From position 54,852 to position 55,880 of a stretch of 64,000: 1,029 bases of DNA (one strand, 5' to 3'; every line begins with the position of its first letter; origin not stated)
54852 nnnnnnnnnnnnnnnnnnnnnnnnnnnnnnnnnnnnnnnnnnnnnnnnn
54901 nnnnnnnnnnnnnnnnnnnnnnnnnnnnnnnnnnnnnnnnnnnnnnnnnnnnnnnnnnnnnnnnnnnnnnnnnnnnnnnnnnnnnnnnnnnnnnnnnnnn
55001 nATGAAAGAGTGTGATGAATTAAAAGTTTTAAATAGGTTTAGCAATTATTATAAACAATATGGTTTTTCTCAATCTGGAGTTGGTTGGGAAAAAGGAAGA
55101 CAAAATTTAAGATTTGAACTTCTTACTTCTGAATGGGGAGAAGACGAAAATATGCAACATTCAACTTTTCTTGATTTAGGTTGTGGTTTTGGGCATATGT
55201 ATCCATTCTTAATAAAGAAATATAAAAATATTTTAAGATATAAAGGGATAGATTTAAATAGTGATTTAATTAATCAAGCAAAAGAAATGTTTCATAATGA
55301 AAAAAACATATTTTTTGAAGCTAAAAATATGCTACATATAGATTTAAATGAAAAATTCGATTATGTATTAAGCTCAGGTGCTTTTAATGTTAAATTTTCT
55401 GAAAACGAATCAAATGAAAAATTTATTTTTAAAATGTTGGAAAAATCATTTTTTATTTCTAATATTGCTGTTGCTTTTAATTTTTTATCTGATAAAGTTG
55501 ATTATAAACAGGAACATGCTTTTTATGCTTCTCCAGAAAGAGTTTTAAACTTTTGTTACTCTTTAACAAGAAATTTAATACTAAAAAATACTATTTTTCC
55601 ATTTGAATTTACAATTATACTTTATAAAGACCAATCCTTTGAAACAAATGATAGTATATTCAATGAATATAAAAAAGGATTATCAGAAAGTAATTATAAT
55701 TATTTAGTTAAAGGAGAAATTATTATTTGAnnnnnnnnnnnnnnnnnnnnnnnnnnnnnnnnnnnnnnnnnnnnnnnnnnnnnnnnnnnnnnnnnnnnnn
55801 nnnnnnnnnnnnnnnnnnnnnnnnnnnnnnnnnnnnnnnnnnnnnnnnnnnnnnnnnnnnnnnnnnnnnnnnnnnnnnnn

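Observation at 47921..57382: Arn/Gtr-like periplasmic glycoconjugate-modification locus built on a dTDP-4-amino-4,6-dideoxyhexose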

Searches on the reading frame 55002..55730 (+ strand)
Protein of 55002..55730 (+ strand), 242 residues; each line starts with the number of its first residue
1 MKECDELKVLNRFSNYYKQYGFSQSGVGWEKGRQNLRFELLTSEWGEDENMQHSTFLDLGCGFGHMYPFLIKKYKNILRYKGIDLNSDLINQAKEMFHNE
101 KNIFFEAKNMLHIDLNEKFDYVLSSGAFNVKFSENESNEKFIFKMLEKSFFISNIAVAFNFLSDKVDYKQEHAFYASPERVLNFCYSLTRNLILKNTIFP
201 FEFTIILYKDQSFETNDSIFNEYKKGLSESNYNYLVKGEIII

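Call 3: search_protein_families(library=pfam, proteins=[window:55002-55730:+], max_evalue=0.01)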
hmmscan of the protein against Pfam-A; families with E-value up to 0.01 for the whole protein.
window:55002-55730:+ (242 aa): 8 families
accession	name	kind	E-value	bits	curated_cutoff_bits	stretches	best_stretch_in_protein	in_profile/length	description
PF13649.12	Methyltransf_25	-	3.7e-10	40.8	27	1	57-135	2-80/97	Methyltransferase domain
PF13847.12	Methyltransf_31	-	6.6e-10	39.3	27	1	53-136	4-92/145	Methyltransferase domain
PF08242.18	Methyltransf_12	-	2.9e-07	31.6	30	1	57-129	1-76/98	Methyltransferase domain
PF08241.18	Methyltransf_11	-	1.2e-06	29.4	21.2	1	57-129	1-71/95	Methyltransferase domain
PF02353.26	CMAS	-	3.2e-05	23.8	27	1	54-131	64-140/273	Mycolic acid cyclopropane synthetase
PF13489.12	Methyltransf_23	-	0.00018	21.7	27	1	50-126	20-89/164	Methyltransferase domain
PF05175.20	MTS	-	0.00074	19.6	23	1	52-130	31-110/170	Methyltransferase small domain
PF17062.10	Osw5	-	0.0086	16.6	30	0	141-186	21-65/70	Outer spore wall 5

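Call 4: search_protein_families(library=ncbifam, proteins=[window:55002-55730:+], max_evalue=0.01)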
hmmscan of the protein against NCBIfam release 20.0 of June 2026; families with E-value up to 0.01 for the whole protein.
window:55002-55730:+ (242 aa): 13 families
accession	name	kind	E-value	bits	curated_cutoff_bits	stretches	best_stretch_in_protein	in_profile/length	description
TIGR02021.1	BchM-ChlM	equivalog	3.3e-07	29.9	158.9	1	31-124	35-124/218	magnesium protoporphyrin IX methyltransferase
NF001244.0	PRK00216.1-5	equivalog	3.4e-06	26.5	216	1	51-120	47-120/236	bifunctional demethylmenaquinone methyltransferase/2-methoxy-6-polyprenyl-1,4-benzoquinol methylase UbiE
NF040539.1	AST_met_ArsM_2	exception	3.5e-06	27.1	240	1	53-169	57-179/262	putative arsinothricin biosynthesis methyltransferase ArsM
NF001080.0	PRK00121.2-2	equivalog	5.1e-05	22.6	132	1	44-114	37-109/224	tRNA (guanosine(46)-N7)-methyltransferase TrmB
NF045667.1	MTase_DVU1556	equivalog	6.3e-05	22.5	155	1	53-124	23-90/213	DVU_1556 family methyltransferase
NF043040.1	corrin_prot_MT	hypoth_equivalog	7.9e-05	22.2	180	1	52-128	41-120/216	corrinoid protein-associated methyltransferase CpaM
NF008686.0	PRK11705.1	equivalog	8.2e-05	21.8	400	1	54-129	169-239/383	cyclopropane fatty acyl phospholipid synthase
TIGR02072.1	BioC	equivalog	0.00012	22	184.95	1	50-128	32-107/244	malonyl-ACP O-methyltransferase BioC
NF041537.1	ArsM_AhpD_UU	exception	0.00016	20.5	510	1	54-134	78-161/345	arsenite methyltransferase/AhpD domain selenoprotein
NF041536.1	ArsM_DUF2284_UU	exception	0.00039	18.9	575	1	54-147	78-173/459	arsenite methyltransferase/DUF2284 domain selenoprotein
TIGR01983.1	UbiG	equivalog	0.00053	19.4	102.95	1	48-124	45-122/228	bifunctional 2-polyprenyl-6-hydroxyphenol methylase/3-demethylubiquinol 3-O-methyltransferase UbiG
NF040703.1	cyclopro_CfaB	exception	0.0029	16.5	650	1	55-143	162-252/393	C17 cyclopropane fatty acid synthase CfaB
NF002463.0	PRK01683.1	equivalog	0.0031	17.1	297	1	52-107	31-83/258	trans-aconitate 2-methyltransferase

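Call 84: search_solved_structures(query=window:55002-55730:+, max_evalue=0.01)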
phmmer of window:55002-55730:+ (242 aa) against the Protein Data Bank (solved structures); distinct sequences matched with E-value up to 0.01: 18.
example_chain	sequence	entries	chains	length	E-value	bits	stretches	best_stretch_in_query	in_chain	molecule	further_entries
1ri1_A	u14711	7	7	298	2e-05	27.4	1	55-138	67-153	mRNA CAPPING ENZYME | mRNA cap guanine-N7 methyltransferase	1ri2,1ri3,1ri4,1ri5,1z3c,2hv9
3dtn_A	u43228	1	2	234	2.6e-05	27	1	52-144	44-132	Putative Methyltransferase MM_2633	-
8rdl_A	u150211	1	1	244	2.7e-05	26.9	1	50-133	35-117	ToxA protein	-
4r6w_A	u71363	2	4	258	8.2e-05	25.3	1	50-138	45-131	Phosphoethanolamine N-methyltransferase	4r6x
3ujc_A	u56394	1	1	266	8.7e-05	25.2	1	50-137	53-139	Phosphoethanolamine N-methyltransferase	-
3gu3_A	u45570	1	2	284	0.00014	24.6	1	56-132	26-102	Methyltransferase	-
3ujd_A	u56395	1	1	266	0.00015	24.4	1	50-138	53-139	Phosphoethanolamine N-methyltransferase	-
3uj6_A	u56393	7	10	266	0.00015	24.4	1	50-138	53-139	Phosphoethanolamine N-methyltransferase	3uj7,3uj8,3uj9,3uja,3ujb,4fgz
2gh1_A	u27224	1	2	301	0.00016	24.4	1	56-132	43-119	Methyltransferase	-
4mwz_A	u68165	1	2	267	0.00049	22.8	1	53-171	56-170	Phosphoethanolamine N-methyltransferase, putative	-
1y8c_A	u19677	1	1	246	0.00064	22.4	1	48-124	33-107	S-adenosylmethionine-dependent methyltransferase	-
5dly_A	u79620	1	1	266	0.00083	22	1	36-122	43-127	plantazolicin methyltransferase BamL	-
4kvz_A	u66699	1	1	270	0.00085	22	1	36-122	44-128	BamL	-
5dm0_A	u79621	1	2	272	0.00087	22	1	36-122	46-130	plantazolicin methyltransferase BamL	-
6mro_A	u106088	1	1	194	0.002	20.8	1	52-136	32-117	methyl transferase from Methanosarcina acetivorans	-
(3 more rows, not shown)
